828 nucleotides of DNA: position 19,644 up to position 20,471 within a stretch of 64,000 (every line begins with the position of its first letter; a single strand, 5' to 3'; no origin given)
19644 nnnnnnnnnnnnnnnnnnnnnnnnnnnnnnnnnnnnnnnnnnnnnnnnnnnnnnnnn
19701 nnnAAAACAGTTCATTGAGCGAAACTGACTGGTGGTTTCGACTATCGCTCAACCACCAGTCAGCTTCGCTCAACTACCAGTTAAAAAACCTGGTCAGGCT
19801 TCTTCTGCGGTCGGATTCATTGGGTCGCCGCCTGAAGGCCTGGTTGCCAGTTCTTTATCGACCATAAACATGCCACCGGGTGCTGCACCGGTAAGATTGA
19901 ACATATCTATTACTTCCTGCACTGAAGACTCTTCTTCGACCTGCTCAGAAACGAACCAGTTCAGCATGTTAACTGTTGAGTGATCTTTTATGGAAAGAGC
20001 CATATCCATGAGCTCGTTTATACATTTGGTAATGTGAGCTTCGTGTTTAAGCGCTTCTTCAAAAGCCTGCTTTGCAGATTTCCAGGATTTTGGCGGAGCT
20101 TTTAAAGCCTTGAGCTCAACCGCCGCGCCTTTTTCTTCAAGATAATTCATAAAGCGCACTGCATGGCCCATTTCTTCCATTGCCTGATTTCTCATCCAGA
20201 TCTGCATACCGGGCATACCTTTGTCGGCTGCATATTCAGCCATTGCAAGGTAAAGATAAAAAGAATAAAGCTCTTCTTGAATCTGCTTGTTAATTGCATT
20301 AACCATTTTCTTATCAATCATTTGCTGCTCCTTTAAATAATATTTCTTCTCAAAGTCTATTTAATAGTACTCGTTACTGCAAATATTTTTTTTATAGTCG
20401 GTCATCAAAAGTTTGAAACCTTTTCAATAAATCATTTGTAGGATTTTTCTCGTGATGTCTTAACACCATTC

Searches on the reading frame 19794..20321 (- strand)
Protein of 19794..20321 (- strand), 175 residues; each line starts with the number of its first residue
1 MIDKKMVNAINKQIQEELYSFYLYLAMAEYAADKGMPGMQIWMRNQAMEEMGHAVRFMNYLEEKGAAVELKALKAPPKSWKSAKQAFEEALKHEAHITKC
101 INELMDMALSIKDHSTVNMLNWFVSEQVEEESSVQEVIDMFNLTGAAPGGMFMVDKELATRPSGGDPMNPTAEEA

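Call 42: search_protein_families(library=pfam, proteins=[window:19794-20321:-], max_evalue=0.00001)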
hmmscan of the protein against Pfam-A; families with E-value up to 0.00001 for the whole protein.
window:19794-20321:- (175 aa): 1 family
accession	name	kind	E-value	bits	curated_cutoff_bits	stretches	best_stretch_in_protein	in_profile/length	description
PF00210.30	Ferritin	-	1.5e-37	129.1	24.5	1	8-141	2-139/142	Ferritin-like domain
